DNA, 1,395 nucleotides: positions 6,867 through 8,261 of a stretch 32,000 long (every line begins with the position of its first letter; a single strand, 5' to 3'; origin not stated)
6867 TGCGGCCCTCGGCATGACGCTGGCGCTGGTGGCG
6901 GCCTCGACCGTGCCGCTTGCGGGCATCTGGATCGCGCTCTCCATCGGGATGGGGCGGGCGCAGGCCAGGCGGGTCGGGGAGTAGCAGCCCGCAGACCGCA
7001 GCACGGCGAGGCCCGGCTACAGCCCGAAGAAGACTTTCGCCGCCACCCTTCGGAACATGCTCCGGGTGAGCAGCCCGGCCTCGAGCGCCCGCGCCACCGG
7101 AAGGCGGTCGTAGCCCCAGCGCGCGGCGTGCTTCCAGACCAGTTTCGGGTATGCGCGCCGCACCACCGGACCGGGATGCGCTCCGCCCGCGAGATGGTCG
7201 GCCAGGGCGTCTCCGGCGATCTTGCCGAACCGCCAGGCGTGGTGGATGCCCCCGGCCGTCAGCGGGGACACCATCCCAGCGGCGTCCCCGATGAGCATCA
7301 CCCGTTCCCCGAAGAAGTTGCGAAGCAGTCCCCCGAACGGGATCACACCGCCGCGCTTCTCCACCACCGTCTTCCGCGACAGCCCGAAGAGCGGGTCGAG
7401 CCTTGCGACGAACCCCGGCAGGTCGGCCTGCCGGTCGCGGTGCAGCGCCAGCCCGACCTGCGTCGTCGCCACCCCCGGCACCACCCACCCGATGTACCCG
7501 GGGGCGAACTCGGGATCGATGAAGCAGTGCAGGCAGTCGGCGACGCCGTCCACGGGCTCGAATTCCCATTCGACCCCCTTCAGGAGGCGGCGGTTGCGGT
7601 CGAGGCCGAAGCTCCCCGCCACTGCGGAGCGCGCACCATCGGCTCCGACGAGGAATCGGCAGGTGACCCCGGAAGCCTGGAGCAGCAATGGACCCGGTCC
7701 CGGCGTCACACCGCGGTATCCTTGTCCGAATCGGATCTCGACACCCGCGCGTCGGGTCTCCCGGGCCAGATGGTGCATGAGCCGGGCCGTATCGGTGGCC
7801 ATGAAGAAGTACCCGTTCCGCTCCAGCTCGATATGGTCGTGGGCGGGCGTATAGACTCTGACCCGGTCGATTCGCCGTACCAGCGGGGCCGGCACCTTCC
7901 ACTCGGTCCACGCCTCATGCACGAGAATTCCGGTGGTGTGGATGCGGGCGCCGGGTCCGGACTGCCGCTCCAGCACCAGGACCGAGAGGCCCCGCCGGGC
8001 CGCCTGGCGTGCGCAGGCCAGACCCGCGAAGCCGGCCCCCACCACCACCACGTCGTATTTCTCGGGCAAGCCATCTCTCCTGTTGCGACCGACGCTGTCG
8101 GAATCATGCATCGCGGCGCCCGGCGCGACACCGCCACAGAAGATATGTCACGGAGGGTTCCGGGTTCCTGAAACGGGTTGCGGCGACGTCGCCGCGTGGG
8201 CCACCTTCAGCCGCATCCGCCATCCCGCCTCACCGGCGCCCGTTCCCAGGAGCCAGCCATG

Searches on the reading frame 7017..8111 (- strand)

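Call 10: search_protein_families(library=pfam, proteins=[window:7017-8111:-], max_evalue=0.001)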
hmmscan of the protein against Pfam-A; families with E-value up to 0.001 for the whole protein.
window:7017-8111:- (364 aa): 13 families
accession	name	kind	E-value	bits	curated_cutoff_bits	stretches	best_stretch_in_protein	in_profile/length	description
PF01266.30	DAO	-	3.6e-17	63.3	27.9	1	20-108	1-96/353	FAD dependent oxidoreductase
PF05834.18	Lycopene_cycl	-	4.5e-12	46.2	23.4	2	236-327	223-314/380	Lycopene cyclase protein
PF01494.25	FAD_binding_3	-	5.5e-12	46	22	1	18-172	1-171/349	FAD binding domain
PF13450.12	NAD_binding_8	-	7.8e-11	42.5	21.9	1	23-60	1-38/68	NAD(P)-binding Rossmann-like domain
PF03486.20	HI0933_like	-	1e-09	38.7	50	1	20-61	2-43/244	HI0933-like protein Rossmann domain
PF07992.20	Pyr_redox_2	-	1.6e-08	34.8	26.1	1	19-106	1-58/291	Pyridine nucleotide-disulphide oxidoreductase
PF00890.30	FAD_binding_2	-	5e-08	33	20.4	1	20-52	1-33/414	FAD binding domain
PF01946.23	Thi4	-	3e-07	30.4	26.2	1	19-65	18-65/235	Thi4 family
PF12831.13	FAD_oxidored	-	3.3e-07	30.4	27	1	20-54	1-35/416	FAD dependent oxidoreductase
PF01593.30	Amino_oxidase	-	5.3e-05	23.1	19.8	1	28-59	1-32/443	Flavin containing amine oxidoreductase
PF01134.28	GIDA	-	8.6e-05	22.2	22.1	1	20-48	1-29/391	Glucose inhibited division protein A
PF00070.33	Pyr_redox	-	0.00029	21.7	22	0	21-53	2-34/82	Pyridine nucleotide-disulphide oxidoreductase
PF13738.12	Pyr_redox_3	-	0.00068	19.4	30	1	22-50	1-30/305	Pyridine nucleotide-disulphide oxidoreductase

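Call 43: search_protein_families(library=ncbifam, proteins=[window:7017-8111:-], max_evalue=0.00001)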
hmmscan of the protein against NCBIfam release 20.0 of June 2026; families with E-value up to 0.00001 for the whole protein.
window:7017-8111:- (364 aa): 56 families (the best 25 are shown)
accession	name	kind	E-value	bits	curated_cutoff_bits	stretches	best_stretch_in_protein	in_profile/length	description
TIGR02032.1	GG-red-SF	subfamily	1.5e-43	149.6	158.8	1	19-302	1-296/297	geranylgeranyl reductase family protein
TIGR02023.1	BchP-ChlP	subfamily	6.6e-28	97.8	343.3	1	19-310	1-305/388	geranylgeranyl diphosphate reductase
NF041080.1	DGGGPL_reductase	equivalog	3.1e-16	59.3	580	2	18-127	1-113/447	digeranylgeranylglycerophospholipid reductase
NF041385.1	Dggglyphlred_Halo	equivalog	2.7e-14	52.5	700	1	17-223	3-223/405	digeranylgeranylglycerophospholipid reductase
NF045655.1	MkRedMenJ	equivalog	1.6e-12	47.1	700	1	17-343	3-342/406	menaquinone reductase MenJ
TIGR01988.1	Ubi-OHases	subfamily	9.7e-11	41.1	224.65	0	20-51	1-33/387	ubiquinone biosynthesis hydroxylase, UbiH/UbiF/VisC/COQ6 family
NF041160.1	DGGPL_Thplmales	equivalog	1.7e-10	40.4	780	0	18-59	3-44/396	digeranylgeranylglycerophospholipid reductase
TIGR02028.1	ChlP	equivalog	1.2e-09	37.5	505.3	0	155-312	153-313/398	geranylgeranyl reductase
TIGR03364.1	HpnW_proposed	hypoth_equivalog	2.2e-09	36.9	285.1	1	19-64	1-47/365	TIGR03364 family FAD-dependent oxidoreductase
TIGR01790.1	carotene-cycl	subfamily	5.6e-09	35.6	209.5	1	20-126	1-101/387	lycopene cyclase family protein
NF008519.0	PRK11445.1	equivalog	7.7e-09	35.2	303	0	148-306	145-303/355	FAD-binding protein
TIGR00275.1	TIGR00275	subfamily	8.9e-09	34.6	183.8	1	21-61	1-41/401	aminoacetone oxidase family FAD-binding enzyme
NF006593.0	PRK09126.1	equivalog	1.2e-08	34.2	420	1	18-51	4-37/393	5-demethoxyubiquinol-8 5-hydroxylase UbiM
NF005691.0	PRK07494.1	equivalog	1.2e-08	33.9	459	0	17-53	7-43/404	UbiH/UbiF family hydroxylase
NF045689.1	BCarotKetCrtO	equivalog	3e-08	32.7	1000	1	17-108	2-90/563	beta-carotene ketolase CrtO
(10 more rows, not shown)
